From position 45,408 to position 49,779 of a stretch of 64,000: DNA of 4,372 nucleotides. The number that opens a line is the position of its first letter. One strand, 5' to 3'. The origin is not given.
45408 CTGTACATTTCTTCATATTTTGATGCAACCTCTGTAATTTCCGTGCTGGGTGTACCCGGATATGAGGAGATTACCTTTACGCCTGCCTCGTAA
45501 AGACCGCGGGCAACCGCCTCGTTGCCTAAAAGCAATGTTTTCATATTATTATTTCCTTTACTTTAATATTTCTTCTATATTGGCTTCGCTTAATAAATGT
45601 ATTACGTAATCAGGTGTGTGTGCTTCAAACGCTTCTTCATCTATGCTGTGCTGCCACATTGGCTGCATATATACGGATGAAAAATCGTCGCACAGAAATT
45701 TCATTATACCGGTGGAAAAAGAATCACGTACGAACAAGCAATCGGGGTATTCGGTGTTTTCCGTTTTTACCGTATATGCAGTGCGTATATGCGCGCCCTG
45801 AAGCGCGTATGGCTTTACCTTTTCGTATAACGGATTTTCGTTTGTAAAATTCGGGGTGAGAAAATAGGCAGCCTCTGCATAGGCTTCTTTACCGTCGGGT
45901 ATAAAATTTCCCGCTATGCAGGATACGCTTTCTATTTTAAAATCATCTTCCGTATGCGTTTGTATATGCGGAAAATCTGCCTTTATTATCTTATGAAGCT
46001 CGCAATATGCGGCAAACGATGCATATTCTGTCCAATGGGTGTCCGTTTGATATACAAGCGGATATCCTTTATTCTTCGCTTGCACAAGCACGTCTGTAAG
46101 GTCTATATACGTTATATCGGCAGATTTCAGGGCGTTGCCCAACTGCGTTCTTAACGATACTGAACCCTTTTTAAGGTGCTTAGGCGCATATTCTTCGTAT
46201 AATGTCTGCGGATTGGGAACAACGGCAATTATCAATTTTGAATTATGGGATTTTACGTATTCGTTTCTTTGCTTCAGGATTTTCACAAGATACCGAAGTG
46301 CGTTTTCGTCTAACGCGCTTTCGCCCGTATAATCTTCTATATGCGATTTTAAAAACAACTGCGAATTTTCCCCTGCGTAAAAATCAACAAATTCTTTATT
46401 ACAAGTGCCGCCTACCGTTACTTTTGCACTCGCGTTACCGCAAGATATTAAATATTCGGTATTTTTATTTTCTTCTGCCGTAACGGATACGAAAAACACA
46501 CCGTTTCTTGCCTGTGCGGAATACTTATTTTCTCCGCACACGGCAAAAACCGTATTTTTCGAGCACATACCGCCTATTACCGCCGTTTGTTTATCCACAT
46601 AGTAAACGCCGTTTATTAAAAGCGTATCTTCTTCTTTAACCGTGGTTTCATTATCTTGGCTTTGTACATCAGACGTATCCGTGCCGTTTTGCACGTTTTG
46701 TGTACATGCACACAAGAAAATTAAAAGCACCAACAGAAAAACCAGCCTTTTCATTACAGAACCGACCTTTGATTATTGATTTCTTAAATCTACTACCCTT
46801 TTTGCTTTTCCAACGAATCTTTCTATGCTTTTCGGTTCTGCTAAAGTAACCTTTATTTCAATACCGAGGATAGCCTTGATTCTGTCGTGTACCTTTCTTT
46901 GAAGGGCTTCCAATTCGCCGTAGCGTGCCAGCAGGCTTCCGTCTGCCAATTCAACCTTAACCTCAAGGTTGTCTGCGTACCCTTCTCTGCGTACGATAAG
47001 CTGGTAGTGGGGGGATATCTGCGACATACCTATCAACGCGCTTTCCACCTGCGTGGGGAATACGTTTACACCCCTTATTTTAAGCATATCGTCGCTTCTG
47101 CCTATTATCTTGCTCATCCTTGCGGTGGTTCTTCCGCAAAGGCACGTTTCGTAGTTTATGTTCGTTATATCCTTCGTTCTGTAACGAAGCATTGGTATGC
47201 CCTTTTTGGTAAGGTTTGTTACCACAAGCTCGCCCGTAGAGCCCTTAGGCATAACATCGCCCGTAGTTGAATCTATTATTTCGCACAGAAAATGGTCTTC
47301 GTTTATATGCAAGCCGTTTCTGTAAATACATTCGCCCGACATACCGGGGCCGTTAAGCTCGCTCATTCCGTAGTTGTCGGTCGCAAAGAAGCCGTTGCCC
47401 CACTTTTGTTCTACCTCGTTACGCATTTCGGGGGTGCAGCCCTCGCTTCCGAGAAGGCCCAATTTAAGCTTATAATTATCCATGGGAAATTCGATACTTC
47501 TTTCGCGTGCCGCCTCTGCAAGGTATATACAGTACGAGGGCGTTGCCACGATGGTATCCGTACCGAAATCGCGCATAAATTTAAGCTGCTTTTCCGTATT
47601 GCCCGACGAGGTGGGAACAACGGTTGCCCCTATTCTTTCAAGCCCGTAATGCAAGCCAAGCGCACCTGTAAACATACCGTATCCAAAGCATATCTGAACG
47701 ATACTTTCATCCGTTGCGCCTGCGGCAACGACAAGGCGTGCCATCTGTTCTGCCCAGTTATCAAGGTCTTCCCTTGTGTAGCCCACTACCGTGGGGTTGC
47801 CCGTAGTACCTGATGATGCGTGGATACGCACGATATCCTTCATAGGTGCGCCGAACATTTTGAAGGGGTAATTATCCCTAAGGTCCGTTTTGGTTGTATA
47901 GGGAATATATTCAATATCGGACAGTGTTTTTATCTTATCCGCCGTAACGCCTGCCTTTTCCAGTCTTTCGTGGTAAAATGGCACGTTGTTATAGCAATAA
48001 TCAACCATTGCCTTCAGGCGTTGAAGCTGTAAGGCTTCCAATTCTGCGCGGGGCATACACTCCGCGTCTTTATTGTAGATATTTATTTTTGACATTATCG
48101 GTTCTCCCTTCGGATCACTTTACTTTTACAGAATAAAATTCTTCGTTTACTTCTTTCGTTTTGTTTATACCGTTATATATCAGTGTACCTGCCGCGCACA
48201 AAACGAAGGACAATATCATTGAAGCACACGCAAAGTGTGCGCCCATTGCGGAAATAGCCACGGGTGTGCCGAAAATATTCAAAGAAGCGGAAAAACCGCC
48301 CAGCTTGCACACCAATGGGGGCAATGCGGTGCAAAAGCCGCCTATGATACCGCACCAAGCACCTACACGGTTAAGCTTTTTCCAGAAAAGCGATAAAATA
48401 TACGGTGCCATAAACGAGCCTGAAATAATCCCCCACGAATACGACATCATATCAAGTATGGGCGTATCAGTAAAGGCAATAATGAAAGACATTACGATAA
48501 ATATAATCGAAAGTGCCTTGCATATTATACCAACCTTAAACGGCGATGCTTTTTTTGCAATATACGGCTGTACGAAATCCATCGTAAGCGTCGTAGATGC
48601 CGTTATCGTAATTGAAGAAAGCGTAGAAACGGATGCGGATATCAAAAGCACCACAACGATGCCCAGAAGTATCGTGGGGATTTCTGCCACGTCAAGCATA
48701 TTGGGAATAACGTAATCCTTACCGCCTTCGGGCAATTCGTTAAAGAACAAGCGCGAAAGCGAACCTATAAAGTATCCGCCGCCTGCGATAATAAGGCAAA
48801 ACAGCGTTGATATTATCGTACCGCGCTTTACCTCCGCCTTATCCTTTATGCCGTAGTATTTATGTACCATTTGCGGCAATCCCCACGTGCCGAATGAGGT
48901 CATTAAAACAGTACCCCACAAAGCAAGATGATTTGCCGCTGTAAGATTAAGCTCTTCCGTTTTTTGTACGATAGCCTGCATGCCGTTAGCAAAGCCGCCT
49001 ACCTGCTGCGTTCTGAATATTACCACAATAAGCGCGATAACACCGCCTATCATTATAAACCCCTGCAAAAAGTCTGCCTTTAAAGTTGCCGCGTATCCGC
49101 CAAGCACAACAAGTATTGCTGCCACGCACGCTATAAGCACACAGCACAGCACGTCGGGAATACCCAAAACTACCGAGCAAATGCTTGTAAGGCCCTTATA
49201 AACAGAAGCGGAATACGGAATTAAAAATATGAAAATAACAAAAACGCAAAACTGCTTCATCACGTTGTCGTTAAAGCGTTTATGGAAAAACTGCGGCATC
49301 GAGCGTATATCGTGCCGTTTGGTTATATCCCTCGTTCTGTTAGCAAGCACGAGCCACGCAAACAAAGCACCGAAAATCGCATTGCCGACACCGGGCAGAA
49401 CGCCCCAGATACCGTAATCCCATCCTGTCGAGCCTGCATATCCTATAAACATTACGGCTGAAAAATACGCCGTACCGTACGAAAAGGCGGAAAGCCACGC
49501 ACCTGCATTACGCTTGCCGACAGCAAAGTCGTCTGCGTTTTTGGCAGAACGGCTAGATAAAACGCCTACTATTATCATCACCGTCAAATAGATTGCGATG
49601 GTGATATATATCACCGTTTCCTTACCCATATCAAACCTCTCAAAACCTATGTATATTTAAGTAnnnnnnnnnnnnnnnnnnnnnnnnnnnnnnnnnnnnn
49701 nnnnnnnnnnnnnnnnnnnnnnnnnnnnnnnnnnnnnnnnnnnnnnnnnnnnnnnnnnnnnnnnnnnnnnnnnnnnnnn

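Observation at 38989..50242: Aryl-pyruvate/aryl-CoA module (symporter-paaK-iorAB-ACT) interleaved gene-by-gene with an MBOAT and two AlgJ/AlgX-type DxHW acyltransferases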

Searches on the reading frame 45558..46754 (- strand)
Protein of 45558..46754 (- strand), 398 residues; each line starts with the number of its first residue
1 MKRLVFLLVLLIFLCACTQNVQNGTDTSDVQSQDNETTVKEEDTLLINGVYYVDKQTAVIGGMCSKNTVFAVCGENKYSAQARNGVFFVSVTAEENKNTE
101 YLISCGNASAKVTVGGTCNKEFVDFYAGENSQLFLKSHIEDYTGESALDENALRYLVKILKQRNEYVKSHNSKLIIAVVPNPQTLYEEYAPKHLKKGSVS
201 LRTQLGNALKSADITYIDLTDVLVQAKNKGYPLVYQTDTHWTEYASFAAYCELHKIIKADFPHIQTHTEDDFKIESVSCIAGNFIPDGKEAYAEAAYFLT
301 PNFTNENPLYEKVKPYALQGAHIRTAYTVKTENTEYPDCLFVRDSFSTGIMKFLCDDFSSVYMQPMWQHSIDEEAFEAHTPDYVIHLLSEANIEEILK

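Call 3: search_protein_families(library=pfam, proteins=[window:45558-46754:-], max_evalue=0.01)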
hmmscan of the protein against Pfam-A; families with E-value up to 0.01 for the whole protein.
window:45558-46754:- (398 aa): 2 families
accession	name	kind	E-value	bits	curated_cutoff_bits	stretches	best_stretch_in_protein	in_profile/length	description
PF16822.11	ALGX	-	5.2e-16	59.5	26.5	1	128-277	4-149/268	SGNH hydrolase-like domain, acetyltransferase AlgX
PF14286.12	DHHW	-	0.0082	15.9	25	0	221-272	225-274/385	DHHW protein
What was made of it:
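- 45558..46754 (-): Gene 4: a lipoprotein with an AlgJ/AlgX-like SGNH transferase domain (DTHW at residues 238-241, DSF Ser at 344-346, no DxR block). It is an inserted island gene at 'position A', found in subclade A only. Pfam ALGX 5e-16 (call 3).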

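Call 4: search_protein_families(library=ncbifam, proteins=[window:45558-46754:-], max_evalue=0.01)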
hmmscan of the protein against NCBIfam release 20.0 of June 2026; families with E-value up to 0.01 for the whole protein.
window:45558-46754:- (398 aa): 1 family
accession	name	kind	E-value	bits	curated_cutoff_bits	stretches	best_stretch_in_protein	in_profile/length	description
NF058647.1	lipo_LytA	equivalog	0.0061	16.8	110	0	1-44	1-47/107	acidic lipoprotein LytA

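Call 7: find_homologous_proteins(query=window:45558-46754:-, max_evalue=0.00001)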
Query window:45558-46754:- (398 aa): 4 proteins with E <= 0.00001 among 1957 candidates.
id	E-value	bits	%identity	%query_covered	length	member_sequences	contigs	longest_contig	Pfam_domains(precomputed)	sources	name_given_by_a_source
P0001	1.8e-134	467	56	100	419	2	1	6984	PF16822.12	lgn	-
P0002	4.4e-132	459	54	99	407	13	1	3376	PF16822.12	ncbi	-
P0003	3.0e-60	223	37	88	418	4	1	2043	PF16822.12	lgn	-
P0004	3.3e-27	114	28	90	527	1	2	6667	PF14286.13,PF16822.12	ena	-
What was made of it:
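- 45558..46754 (-): It has only 4 homologues by word-based search (call 7).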

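Call 8: find_encoding_contigs(protein=P0001, flank=10000, max_places=4)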
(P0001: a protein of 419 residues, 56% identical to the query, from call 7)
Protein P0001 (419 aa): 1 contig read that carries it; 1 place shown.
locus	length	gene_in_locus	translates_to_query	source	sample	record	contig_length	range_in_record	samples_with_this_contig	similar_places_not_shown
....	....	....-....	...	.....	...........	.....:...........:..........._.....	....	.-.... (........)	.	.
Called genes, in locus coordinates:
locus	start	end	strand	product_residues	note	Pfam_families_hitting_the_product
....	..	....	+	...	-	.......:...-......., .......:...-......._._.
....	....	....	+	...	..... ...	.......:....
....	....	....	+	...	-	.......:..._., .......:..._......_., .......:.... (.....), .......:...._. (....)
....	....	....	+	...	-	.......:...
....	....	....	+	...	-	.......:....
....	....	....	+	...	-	?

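Call 9: find_encoding_contigs(protein=P0002, flank=10000, max_places=4)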
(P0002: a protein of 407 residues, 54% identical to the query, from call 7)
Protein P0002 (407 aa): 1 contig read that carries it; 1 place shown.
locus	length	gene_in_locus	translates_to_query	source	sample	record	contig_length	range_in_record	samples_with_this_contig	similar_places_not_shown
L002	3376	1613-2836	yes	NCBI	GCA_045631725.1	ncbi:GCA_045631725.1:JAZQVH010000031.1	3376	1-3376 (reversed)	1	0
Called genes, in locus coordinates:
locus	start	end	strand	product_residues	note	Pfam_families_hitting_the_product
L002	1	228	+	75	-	?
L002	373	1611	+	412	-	PF00501:AMP-binding, PF14535:AMP-binding_C_2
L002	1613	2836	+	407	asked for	PF16822:ALGX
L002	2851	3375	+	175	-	?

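Call 10: find_encoding_contigs(protein=P0004, flank=10000, max_places=4)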
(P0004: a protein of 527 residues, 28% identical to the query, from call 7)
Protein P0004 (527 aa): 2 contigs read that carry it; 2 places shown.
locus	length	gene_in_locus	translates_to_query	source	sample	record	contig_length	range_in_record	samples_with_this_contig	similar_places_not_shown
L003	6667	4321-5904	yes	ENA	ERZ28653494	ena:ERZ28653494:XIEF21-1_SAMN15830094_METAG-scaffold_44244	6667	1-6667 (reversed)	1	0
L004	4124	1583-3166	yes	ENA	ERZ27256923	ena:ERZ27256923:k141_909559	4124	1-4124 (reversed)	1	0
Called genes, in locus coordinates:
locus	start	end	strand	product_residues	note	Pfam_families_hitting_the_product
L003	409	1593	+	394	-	PF22025:ThiI_fer, PF02926:THUMP, PF02568:ThiI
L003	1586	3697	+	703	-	PF16822:ALGX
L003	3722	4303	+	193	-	-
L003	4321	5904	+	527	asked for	PF16822:ALGX, PF14286:DHHW (faint)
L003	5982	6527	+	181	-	PF21349:RUBY_RBDX, PF02915:Rubrerythrin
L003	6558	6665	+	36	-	?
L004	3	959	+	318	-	?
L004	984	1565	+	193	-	-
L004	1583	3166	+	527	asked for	PF16822:ALGX, PF14286:DHHW (faint)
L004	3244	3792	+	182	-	PF21349:RUBY_RBDX, PF02915:Rubrerythrin (weak)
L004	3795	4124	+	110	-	?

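Call 31: search_solved_structures(query=window:45558-46754:-, max_evalue=0.01, show_alignments=2)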
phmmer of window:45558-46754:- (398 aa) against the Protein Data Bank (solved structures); distinct sequences matched with E-value up to 0.01: 1.
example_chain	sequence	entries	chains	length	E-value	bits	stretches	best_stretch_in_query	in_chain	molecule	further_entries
4o8v_A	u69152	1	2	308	1.5e-05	27.7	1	155-249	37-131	Alginate biosynthesis protein AlgJ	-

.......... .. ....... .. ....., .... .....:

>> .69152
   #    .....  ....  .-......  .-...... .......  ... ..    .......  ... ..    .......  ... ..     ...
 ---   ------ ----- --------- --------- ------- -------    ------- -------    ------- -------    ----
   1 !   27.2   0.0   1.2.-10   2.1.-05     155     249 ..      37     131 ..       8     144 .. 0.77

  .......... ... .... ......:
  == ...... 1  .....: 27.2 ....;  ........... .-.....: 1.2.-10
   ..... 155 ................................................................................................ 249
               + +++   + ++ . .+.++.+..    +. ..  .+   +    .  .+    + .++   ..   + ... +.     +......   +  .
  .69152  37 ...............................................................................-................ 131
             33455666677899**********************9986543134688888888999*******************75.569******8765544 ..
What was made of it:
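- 45558..46754 (-): AlgJ 4o8v matches at 1.5e-5 (call 31).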

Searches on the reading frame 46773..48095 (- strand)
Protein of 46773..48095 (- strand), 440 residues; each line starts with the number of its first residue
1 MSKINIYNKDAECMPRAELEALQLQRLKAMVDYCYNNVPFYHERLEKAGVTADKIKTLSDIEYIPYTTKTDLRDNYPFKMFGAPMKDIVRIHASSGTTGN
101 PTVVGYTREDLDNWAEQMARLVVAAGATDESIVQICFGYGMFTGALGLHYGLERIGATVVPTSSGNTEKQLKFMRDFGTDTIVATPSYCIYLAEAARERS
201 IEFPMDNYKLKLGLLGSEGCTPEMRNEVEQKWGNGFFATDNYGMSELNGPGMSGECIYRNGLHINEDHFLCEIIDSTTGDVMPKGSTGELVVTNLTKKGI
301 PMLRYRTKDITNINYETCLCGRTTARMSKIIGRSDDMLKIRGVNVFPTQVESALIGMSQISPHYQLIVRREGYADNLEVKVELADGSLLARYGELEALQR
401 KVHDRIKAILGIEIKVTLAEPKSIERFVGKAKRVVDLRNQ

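Call 3: search_protein_families(library=pfam, proteins=[window:46773-48095:-], max_evalue=0.01)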
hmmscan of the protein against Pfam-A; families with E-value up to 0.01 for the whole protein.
window:46773-48095:- (440 aa): 2 families
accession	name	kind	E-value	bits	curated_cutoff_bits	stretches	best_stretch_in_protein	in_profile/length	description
PF14535.12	AMP-binding_C_2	-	2.3e-29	101.9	25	1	342-438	1-96/96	AMP-binding enzyme C-terminal domain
PF00501.34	AMP-binding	-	3.4e-13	49.6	29.9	1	79-293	155-375/384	AMP-binding enzyme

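Call 4: search_protein_families(library=ncbifam, proteins=[window:46773-48095:-], max_evalue=0.01)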
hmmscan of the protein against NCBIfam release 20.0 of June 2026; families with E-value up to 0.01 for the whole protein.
window:46773-48095:- (440 aa): 29 families (the best 25 are shown)
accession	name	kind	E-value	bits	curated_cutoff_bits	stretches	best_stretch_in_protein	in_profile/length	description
TIGR02155.1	PA_CoA_ligase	equivalog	3.4e-151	503.6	646.3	1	13-438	2-422/422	phenylacetate--CoA ligase PaaK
NF041878.1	paak_haloarch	equivalog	1.9e-145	484.7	700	1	9-438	3-427/427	phenylacetate--CoA ligase PaaK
NF053551.1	FlxY_rubin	equivalog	1.9e-62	211.4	520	1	16-428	6-409/424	flexirubin biosynthesis putative acyl-CoA ligase FlxY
NF045666.1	DVU1553_fam_AMP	equivalog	1.6e-56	191.8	300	1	10-333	14-330/331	DVU_1553 family AMP-dependent CoA ligase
TIGR03335.1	F390_ftsA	equivalog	5.4e-47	160.5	458.7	1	7-436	2-443/445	coenzyme F390 synthetase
NF041217.1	BagE_FevW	exception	3.7e-43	148.1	800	1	18-384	12-359/424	bagremycin/ferroverdin synthetase BagE/FevW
TIGR02304.1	aden_form_hyp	equivalog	6.4e-12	45.2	251.9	1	262-436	260-426/430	F390 synthetase-related protein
NF004837.0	PRK06187.1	subfamily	1.5e-10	40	476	1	85-360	169-448/531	long-chain-fatty-acid--CoA ligase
TIGR01733.1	AA-adenyl-dom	subfamily_domain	2.2e-08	33.3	317.4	1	85-251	119-277/409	amino acid adenylation domain-containing protein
TIGR02262.1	benz_CoA_lig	subfamily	7e-08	31.6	375.25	1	92-357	167-429/508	benzoate-CoA ligase family protein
NF006167.0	PRK08308.1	equivalog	9.2e-08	31.4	513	1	329-361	308-340/414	acyl-CoA synthetase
NF004822.0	PRK06178.1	equivalog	1e-07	30.9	782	1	272-360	403-494/571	acyl-CoA synthetase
NF009233.0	PRK12583.1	subfamily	3.8e-07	28.9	832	1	86-386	201-502/558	fatty acid CoA ligase family protein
NF009071.0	PRK12406.1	subfamily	3.2e-06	25.9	701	1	93-390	160-458/510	acyl-CoA synthetase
NF052269.1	Staph_lig_FadD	equivalog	4.7e-06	25.2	650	1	24-361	88-420/499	long-chain-fatty-acid--CoA ligase FadD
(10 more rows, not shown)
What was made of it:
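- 46773..48095 (-): Gene 3: a PaaK-type AMP-forming aryl-acetate-CoA ligase. AMP-binding and AMP-binding_C_2 domains are present (calls 3, 4).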

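Call 20: find_related_loci(query=window:46773-48095:-, collection=metagenome_contigs, flank=10000)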
Query window:46773-48095:- (440 aa) in metagenome_contigs; peptide patterns used: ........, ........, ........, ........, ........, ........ (x = any residue, [..] = any of these).
144 stretches matched a pattern; 78 encode a relative of the query (tblastn E <= 1e-3); 78 distinct loci.
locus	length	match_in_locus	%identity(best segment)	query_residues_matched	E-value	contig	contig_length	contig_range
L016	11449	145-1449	78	6-440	0e+0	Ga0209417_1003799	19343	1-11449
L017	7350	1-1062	88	86-439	0e+0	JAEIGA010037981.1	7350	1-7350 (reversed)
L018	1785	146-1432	53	6-438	4e-170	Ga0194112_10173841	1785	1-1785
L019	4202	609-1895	50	6-438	2e-154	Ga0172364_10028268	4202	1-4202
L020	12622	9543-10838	49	6-439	9e-148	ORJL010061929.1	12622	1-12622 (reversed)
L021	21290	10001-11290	50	6-438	1e-146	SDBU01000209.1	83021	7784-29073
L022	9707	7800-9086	50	6-438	1e-146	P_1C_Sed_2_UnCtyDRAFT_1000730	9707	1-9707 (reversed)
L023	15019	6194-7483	50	6-438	1e-146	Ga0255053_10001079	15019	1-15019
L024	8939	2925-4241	50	12-438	4e-144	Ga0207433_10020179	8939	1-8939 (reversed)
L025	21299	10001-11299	50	6-440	8e-144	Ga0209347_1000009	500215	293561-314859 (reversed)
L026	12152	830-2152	49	12-440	1e-143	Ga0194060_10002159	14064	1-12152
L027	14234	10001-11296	50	19-438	2e-143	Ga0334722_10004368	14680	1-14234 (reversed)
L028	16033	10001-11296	50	6-439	5e-143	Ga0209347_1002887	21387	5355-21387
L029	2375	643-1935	49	6-439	6e-151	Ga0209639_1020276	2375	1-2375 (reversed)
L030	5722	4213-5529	49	12-438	3e-142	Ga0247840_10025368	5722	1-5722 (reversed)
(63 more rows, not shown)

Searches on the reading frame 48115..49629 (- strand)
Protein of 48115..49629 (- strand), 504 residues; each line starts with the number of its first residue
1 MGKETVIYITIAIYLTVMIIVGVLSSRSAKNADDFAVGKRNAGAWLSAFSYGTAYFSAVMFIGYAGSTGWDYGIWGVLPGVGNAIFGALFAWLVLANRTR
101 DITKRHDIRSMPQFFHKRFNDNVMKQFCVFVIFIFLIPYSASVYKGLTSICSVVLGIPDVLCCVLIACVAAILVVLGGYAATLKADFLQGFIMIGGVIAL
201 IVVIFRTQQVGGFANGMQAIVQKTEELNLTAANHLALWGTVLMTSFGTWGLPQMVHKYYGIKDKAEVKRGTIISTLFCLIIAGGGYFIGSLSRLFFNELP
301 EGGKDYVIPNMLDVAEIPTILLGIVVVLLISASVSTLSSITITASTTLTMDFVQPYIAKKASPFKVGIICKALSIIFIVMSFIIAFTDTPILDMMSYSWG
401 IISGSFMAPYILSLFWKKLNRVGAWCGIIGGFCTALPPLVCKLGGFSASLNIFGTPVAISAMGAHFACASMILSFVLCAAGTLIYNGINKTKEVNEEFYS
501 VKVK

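Call 3: search_protein_families(library=pfam, proteins=[window:48115-49629:-], max_evalue=0.01)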
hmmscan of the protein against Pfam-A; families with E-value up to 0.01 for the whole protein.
window:48115-49629:- (504 aa): 1 family
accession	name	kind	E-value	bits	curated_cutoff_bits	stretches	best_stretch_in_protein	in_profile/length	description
PF00474.23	SSF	-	3.2e-39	135.4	22.8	1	35-431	1-406/406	Sodium:solute symporter family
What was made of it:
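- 48115..49629 (-): Gene 2: a Na+/solute symporter (SSF). It is inferred to be an aromatic-acid (or aromatic amino-acid) importer and belongs to the ancestral module. Pfam SSF 3e-39 (call 3).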

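Call 4: search_protein_families(library=ncbifam, proteins=[window:48115-49629:-], max_evalue=0.01)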
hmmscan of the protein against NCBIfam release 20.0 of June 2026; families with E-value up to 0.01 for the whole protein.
window:48115-49629:- (504 aa): 8 families
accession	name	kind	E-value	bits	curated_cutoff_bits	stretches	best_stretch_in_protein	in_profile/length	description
TIGR02121.1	Na_Pro_sym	equivalog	1.2e-47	162.8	515.5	1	6-435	2-434/488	sodium/proline symporter PutP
TIGR00813.1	sss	superfamily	2.4e-44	152.1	184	1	35-431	1-411/411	sodium/solute symporter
TIGR02119.1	panF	equivalog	7.3e-36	124.2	328.05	1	7-434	3-433/471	sodium/pantothenate symporter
NF011948.0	PRK15419.1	equivalog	3.8e-30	105.2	955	1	4-435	4-441/502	sodium/proline symporter PutP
TIGR03648.1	Na_symport_lg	subfamily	1.8e-17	63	320.75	2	296-443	338-485/547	VC_2705 family sodium/solute symporter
NF058657.1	MncbAcdTpMctC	equivalog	4.7e-17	61.6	670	1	8-492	8-506/527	monocarboxylic acid transporter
NF007790.0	PRK10484.1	equivalog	1.5e-14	53.7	401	1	10-433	5-446/527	solute:sodium symporter family transporter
NF006903.2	PRK09395.1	subfamily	2.1e-06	26.4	750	1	11-493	41-529/552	cation/acetate symporter ActP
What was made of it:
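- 48115..49629 (-): It falls below every NCBIfam equivalog cut-off (call 4).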
